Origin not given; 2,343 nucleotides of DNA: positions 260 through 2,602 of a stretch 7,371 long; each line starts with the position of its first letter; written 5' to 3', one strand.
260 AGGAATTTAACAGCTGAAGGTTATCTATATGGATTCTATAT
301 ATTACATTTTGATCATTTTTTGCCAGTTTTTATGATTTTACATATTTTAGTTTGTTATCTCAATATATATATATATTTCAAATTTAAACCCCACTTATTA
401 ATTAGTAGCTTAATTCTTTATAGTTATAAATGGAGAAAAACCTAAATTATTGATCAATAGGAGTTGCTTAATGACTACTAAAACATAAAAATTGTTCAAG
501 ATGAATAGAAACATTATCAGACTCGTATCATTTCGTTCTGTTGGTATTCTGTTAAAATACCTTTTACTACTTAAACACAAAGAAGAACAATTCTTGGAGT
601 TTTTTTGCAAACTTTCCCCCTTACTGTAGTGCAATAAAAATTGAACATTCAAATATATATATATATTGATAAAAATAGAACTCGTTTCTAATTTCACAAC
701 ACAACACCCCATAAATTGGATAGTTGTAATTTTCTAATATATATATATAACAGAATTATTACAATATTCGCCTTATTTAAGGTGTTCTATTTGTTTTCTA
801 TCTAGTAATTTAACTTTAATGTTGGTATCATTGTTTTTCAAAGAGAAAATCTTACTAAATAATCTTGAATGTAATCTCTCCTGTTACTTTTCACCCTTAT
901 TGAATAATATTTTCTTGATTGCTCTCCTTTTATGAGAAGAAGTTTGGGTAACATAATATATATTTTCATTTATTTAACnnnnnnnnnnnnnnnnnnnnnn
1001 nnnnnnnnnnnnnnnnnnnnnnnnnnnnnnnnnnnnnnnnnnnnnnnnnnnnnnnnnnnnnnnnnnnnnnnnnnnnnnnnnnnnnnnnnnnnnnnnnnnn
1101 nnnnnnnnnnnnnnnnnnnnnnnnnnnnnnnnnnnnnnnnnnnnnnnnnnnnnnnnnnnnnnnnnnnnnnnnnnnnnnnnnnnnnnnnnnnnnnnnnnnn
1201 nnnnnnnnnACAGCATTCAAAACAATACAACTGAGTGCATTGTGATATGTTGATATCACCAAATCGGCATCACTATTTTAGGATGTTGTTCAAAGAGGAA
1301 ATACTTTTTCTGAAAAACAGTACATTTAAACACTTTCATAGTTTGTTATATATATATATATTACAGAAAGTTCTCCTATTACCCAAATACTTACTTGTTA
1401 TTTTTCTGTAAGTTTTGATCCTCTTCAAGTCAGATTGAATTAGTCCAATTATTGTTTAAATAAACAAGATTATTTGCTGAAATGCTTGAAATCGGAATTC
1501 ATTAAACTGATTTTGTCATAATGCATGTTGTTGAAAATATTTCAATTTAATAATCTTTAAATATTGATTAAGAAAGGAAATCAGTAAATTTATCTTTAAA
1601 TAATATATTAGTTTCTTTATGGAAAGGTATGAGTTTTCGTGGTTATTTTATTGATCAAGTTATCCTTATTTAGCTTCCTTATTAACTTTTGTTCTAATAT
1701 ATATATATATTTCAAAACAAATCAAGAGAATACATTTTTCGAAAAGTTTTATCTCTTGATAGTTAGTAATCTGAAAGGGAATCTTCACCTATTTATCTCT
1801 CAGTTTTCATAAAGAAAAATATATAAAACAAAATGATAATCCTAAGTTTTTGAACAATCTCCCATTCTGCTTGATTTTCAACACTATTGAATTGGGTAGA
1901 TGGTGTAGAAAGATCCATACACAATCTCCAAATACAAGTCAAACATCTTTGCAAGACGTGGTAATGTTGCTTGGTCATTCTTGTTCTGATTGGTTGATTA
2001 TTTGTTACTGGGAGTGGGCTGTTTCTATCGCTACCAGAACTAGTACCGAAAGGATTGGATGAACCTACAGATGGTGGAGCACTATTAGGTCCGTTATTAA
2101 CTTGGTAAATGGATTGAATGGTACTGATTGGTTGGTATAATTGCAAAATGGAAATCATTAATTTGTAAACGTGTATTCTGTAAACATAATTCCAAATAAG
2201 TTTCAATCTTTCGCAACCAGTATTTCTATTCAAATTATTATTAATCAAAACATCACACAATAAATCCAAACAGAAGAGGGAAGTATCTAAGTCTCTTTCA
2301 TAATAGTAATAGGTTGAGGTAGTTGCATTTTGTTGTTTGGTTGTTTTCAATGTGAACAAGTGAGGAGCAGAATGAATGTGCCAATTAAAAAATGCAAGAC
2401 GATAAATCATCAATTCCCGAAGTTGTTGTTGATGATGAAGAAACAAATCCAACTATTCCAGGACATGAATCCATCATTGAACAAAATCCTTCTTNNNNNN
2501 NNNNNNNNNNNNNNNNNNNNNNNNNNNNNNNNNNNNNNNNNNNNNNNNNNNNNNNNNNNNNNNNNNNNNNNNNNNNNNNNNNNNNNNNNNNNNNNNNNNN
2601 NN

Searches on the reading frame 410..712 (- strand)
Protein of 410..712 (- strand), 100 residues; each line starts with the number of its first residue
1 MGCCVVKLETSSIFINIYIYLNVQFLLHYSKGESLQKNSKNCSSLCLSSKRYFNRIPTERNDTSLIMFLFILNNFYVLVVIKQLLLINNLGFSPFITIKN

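Call 5: search_protein_families(library=pfam, proteins=[window:410-712:-], max_evalue=1)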
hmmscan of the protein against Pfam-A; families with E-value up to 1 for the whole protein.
window:410-712:- (100 aa): 0 families

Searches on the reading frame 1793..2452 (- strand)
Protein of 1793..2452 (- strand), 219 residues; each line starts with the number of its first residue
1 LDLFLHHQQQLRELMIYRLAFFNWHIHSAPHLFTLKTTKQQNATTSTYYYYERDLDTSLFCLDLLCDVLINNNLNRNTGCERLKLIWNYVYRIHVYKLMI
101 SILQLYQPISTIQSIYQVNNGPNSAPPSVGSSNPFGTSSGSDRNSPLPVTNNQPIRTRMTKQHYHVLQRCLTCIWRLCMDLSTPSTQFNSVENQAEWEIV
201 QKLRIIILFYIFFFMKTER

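Call 5: search_protein_families(library=pfam, proteins=[window:1793-2452:-], max_evalue=1)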
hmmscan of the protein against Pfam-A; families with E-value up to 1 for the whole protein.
window:1793-2452:- (219 aa): 2 families
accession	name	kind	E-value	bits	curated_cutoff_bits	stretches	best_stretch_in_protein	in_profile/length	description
PF07975.18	C1_4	-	0.00016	22.3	28.9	1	39-81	14-54/55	TFIIH C1-like domain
PF04153.24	NOT2_3_5_C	-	0.15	12.6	27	1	188-217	26-58/126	NOT2/NOT3/NOT5 C-terminal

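Call 8: find_encoding_contigs(protein=window:1793-2452:-, flank=10000, max_places=6)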
Protein window:1793-2452:- (219 aa): no gene with exactly this product is on record in the collection.

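Call 49: search_solved_structures(query=window:1796-2452:-, max_evalue=1)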
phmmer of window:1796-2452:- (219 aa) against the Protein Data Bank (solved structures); distinct sequences matched with E-value up to 1: 0.
